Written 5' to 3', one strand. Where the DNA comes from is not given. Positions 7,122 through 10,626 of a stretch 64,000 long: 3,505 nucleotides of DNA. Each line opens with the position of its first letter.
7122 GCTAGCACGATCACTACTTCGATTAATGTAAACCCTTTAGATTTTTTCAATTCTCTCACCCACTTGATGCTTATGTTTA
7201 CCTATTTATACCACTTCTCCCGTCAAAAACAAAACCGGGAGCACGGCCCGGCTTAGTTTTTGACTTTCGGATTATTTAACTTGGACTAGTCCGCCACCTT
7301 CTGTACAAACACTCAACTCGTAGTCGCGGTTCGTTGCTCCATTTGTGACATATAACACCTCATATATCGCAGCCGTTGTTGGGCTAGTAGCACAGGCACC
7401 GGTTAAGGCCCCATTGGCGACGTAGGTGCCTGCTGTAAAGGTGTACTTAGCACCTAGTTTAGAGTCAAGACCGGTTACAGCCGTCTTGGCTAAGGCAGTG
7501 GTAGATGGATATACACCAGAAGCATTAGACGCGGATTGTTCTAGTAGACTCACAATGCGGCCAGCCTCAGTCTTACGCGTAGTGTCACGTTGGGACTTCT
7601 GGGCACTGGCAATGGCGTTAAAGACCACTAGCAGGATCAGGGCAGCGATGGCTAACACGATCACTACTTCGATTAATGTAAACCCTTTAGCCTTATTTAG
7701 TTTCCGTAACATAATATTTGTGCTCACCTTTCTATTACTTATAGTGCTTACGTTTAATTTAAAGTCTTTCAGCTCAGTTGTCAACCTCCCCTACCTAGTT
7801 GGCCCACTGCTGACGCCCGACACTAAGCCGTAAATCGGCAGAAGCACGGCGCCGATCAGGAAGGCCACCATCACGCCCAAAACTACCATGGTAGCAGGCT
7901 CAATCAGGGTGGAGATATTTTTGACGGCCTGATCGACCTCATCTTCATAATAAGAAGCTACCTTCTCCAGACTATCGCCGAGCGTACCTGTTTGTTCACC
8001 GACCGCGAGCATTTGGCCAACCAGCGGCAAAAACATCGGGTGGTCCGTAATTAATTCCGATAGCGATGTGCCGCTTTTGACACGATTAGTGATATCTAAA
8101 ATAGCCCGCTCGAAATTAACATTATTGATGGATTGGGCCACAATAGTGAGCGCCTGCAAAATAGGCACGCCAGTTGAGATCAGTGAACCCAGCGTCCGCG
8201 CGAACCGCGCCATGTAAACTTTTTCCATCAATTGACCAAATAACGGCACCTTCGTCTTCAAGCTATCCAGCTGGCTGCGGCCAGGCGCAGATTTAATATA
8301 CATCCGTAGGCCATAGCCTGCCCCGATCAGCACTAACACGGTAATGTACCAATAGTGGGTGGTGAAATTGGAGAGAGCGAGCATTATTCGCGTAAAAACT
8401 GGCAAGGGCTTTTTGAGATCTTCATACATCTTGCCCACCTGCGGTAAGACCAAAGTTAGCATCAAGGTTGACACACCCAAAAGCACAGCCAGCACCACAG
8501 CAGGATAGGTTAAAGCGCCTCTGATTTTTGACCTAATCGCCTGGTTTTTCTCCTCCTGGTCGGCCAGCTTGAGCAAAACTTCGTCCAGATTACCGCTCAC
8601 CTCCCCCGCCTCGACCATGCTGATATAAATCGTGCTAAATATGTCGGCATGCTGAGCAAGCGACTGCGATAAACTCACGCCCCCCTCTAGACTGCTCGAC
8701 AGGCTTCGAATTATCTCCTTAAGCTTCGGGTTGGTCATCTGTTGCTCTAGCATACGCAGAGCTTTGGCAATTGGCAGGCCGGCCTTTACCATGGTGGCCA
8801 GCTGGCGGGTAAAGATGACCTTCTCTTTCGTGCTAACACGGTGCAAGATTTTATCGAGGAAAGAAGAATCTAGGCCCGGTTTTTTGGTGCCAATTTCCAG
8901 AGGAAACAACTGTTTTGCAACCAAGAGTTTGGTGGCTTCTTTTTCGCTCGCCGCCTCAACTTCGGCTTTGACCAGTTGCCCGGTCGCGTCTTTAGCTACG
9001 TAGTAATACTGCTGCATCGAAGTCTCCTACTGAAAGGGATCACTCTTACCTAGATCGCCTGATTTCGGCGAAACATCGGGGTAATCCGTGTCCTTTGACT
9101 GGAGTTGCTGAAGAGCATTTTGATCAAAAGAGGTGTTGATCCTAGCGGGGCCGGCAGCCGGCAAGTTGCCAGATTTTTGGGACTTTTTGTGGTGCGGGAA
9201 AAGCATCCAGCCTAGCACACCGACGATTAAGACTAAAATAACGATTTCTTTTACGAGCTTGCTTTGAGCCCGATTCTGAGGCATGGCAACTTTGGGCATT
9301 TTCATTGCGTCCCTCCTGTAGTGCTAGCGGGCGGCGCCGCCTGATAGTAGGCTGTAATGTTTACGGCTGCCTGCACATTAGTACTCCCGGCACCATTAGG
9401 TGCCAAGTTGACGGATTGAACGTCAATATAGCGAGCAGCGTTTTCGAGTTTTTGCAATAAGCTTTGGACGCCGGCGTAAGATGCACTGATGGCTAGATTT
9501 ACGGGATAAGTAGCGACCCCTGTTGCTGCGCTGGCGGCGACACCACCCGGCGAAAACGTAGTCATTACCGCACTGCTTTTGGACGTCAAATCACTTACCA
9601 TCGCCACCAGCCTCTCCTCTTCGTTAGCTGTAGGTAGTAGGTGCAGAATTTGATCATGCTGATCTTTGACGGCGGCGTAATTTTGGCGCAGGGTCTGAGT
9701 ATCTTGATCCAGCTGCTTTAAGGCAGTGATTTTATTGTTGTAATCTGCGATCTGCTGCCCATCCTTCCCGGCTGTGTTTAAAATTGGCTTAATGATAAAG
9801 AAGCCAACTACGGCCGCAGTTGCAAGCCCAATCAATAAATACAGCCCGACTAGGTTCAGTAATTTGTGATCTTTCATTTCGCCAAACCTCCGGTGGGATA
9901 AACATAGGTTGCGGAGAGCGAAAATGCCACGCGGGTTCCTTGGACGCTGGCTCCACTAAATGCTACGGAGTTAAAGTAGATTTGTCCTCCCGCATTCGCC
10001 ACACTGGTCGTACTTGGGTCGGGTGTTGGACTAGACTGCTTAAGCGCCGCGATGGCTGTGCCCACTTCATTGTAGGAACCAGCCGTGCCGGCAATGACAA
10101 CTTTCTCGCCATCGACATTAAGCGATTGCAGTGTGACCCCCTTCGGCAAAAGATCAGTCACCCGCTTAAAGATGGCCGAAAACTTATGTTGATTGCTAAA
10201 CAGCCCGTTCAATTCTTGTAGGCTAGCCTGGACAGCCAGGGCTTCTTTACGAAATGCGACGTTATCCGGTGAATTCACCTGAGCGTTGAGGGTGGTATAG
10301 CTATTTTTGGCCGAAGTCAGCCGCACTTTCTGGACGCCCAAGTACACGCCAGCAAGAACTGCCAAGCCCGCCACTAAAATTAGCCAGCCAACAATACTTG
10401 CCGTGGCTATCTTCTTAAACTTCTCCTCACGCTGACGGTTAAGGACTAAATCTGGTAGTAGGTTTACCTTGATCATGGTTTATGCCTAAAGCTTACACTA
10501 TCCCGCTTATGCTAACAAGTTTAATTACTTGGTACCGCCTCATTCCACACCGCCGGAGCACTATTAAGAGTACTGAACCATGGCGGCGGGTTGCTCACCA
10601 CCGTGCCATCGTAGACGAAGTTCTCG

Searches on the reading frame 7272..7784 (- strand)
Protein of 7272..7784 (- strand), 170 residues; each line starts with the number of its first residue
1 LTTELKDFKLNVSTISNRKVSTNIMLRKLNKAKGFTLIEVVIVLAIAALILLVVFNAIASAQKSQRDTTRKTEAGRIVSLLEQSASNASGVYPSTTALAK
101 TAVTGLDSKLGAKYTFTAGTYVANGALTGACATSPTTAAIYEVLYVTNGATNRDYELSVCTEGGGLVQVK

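Call 37: search_protein_families(library=pfam, proteins=[window:7272-7784:-], max_evalue=0.001)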
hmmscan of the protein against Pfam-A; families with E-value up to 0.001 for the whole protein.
window:7272-7784:- (170 aa): 1 family
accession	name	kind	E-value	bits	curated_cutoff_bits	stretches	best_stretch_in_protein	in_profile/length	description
PF07963.17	N_methyl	-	1.2e-07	31.4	21.2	1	30-55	2-27/27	Prokaryotic N-terminal methylation motif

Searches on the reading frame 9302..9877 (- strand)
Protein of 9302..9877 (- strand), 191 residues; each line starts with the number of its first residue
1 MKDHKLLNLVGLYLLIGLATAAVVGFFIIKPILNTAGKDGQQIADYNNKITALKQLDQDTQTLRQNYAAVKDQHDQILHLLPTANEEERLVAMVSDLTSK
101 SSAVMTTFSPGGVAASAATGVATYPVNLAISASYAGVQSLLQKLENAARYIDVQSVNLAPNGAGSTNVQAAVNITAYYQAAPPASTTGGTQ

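Call 37: search_protein_families(library=pfam, proteins=[window:9302-9877:-], max_evalue=0.001)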
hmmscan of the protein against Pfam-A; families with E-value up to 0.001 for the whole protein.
window:9302-9877:- (191 aa): 1 family
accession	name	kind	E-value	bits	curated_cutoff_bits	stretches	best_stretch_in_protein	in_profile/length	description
PF04350.18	PilO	-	3.2e-11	44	22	1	41-177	6-141/145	Pilus assembly protein, PilO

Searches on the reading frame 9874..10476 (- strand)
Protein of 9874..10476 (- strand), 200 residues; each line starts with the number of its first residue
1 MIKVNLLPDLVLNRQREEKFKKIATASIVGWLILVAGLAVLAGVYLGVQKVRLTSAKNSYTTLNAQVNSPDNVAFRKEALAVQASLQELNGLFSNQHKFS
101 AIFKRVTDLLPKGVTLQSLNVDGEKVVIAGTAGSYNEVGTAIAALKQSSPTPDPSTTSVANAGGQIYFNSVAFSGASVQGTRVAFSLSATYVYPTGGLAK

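Call 37: search_protein_families(library=pfam, proteins=[window:9874-10476:-], max_evalue=0.001)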
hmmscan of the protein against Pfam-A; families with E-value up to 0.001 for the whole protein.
window:9874-10476:- (200 aa): 1 family
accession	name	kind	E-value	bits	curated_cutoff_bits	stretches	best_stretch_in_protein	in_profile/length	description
PF05137.18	PilN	-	2.8e-08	34.1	22.8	1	102-162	2-62/78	Fimbrial assembly protein (PilN)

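Call 61: find_encoding_contigs(protein=window:9874-10476:-, flank=10000, max_places=5)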
Protein window:9874-10476:- (200 aa): 1 contig read that carries it; 1 place shown.
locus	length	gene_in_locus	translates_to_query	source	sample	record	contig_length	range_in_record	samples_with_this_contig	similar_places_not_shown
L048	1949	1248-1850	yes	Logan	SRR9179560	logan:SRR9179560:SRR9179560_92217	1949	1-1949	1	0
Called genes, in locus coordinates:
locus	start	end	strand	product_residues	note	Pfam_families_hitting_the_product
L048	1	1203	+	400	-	?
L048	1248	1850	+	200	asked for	PF05137:PilN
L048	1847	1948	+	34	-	?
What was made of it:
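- The Logan assembly is fragmentary in general (contigs of about 2 kb, call 61).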
